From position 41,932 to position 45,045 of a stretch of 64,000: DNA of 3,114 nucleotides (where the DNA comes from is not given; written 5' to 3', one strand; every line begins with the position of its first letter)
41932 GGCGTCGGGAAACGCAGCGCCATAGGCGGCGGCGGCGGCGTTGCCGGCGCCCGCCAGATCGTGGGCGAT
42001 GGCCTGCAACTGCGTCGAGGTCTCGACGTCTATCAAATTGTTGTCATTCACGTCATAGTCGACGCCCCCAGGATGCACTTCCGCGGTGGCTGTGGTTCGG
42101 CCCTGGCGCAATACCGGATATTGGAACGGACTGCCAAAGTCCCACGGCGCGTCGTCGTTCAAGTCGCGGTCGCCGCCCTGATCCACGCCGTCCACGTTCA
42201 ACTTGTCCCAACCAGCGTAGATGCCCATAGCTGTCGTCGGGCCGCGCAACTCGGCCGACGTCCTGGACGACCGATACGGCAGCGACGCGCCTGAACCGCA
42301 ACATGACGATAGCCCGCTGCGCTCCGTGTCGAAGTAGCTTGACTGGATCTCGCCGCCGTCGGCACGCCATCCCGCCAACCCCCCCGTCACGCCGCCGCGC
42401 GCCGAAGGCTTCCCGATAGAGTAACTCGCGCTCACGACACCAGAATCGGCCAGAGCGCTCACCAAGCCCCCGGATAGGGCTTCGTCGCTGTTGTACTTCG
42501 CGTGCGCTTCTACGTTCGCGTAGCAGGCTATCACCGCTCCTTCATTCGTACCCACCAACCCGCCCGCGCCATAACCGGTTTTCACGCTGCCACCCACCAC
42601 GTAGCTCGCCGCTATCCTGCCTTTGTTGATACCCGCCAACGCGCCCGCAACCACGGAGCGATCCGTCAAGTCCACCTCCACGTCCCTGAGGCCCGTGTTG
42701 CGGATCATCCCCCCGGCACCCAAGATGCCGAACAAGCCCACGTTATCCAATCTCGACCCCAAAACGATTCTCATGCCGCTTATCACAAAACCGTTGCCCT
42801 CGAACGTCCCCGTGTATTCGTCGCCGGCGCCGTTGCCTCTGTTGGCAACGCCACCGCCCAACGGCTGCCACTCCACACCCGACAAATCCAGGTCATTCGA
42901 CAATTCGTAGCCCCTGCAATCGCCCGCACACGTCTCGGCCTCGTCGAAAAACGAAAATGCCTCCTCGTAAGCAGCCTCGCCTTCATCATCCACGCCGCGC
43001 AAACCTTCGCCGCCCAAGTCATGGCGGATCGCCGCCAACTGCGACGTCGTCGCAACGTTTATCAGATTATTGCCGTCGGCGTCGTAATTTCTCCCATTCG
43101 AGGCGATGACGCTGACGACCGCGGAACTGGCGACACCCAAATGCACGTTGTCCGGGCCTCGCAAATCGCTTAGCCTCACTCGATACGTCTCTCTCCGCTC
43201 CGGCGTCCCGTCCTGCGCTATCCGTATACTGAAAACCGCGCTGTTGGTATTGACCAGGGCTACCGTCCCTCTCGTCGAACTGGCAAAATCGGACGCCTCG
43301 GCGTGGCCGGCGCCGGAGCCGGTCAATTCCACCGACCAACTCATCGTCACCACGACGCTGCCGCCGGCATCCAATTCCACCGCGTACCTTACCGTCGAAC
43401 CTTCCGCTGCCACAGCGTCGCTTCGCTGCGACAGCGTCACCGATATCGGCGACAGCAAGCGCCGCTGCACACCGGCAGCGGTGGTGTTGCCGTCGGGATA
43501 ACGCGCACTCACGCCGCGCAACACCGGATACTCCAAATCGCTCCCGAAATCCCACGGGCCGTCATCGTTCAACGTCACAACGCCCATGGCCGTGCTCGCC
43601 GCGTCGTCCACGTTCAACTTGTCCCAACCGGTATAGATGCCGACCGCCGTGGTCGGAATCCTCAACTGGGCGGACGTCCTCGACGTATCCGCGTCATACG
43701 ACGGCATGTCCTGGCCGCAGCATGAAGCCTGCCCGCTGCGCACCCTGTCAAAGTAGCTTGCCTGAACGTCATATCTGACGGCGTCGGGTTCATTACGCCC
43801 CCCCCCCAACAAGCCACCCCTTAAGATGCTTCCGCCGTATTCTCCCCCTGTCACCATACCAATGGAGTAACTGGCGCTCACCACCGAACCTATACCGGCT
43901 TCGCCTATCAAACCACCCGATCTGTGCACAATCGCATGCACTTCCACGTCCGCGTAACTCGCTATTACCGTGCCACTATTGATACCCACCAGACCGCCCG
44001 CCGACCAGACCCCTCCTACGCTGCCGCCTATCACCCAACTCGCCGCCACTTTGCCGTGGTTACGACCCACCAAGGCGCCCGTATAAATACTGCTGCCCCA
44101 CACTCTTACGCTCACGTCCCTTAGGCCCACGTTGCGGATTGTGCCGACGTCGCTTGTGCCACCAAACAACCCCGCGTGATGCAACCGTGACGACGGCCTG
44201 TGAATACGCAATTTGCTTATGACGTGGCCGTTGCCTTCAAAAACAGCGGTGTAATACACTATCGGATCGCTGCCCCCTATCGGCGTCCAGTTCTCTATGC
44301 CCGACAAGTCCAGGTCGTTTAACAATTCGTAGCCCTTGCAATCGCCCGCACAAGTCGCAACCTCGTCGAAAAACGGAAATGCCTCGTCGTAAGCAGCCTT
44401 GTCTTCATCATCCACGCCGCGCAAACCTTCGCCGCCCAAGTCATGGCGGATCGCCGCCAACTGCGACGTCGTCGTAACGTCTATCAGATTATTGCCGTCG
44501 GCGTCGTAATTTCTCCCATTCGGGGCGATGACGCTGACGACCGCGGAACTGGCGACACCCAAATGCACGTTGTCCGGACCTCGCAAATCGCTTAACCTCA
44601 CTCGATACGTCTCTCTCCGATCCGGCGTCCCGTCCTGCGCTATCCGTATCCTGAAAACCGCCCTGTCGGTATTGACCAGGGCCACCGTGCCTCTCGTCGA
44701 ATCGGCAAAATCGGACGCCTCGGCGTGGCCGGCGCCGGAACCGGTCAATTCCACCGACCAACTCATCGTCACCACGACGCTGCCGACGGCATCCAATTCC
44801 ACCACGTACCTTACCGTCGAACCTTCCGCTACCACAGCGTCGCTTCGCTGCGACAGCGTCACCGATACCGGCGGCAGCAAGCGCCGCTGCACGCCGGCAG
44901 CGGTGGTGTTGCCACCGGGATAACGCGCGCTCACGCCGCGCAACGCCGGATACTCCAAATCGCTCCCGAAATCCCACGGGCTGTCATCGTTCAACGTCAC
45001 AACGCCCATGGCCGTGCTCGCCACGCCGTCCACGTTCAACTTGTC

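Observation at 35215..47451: A 4078-aa secreted modular giant protein whose gene contains a near-perfect 5.3-kb tandem duplication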

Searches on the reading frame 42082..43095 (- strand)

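Call 12: search_protein_families(library=pfam, proteins=[window:42082-43095:-], max_evalue=10)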
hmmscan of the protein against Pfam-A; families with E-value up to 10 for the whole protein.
seq(338 aa): 1 family
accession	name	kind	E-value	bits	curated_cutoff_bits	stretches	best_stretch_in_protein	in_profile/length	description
PF05818.17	TraT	-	4.2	7.5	31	1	167-226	80-136/214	Enterobacterial TraT complement resistance protein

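Call 95: search_protein_families(library=ncbifam, proteins=[window:42082-43095:-], max_evalue=0.1)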
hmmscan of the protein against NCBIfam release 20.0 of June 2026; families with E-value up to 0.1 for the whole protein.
window:42082-43095:- (338 aa): 1 family
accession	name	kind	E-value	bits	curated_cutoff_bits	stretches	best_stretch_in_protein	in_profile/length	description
NF007447.0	PRK10003.1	equivalog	0.072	11.3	666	1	184-250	221-289/727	ferric-rhodotorulic acid/ferric-coprogen receptor FhuE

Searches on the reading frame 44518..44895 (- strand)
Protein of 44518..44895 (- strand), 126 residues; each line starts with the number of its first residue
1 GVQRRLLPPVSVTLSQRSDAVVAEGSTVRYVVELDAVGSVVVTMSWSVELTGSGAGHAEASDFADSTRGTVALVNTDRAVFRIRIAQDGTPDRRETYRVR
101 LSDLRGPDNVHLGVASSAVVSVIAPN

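Call 69: search_solved_structures(query=A5, max_evalue=1)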
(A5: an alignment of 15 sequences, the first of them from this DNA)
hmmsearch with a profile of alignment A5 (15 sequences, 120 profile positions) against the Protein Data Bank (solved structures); distinct sequences matched with E-value up to 1: 12.
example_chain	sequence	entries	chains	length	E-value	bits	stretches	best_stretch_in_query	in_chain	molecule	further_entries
3rb7_A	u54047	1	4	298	0.0017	21.3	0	51-112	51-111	Na/Ca exchange protein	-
3rb5_A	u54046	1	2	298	0.0022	20.9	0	51-112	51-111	Na/Ca exchange protein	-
2fws_A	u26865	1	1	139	0.013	18.4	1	50-103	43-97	Sodium/calcium exchanger 1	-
2dpk_A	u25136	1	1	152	0.015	18.2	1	50-103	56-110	Sodium/calcium exchanger 1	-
3us9_A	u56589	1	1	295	0.02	17.8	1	50-103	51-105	Sodium/calcium exchanger 1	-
1e5b_A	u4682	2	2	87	0.1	15.5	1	21-73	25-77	XYLANASE D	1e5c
3e9t_A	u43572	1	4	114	0.12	15.3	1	42-113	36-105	Na/Ca exchange protein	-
1xbd_A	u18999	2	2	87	0.19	14.7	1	20-73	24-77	XYLANASE D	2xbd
3ead_A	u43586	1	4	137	0.19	14.7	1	43-113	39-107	Na/Ca exchange protein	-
3gin_A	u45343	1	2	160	0.19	14.7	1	50-103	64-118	Sodium/calcium exchanger 1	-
8jp0_A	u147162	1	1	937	0.46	13.4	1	50-103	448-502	Sodium/calcium exchanger 1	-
8sgi_A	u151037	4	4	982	0.49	13.3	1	50-103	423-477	Sodium/calcium exchanger 1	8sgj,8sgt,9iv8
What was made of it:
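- Closest known: Calx-beta domains. Different: The spacers inside the modules reach only E 0.002-0.02 against CBD structures at profile level (call 69).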

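Call 70: search_protein_families(library=pfam, alignment_id=A5, max_evalue=0.01)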
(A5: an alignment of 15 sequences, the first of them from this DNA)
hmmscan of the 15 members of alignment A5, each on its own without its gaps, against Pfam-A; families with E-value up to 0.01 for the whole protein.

A. member 1, seq(126 aa): 0 families

B. families by the number of members that match (of 15 scanned): 1 family
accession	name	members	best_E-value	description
PF03160.20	Calx-beta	2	0.00033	Calx-beta domain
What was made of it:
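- On Calx-beta (PF03160): Module 1 of the spacer alignment gives no hit, and only 2 of 15 related spacer domains reach E <= 0.01 (call 70).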
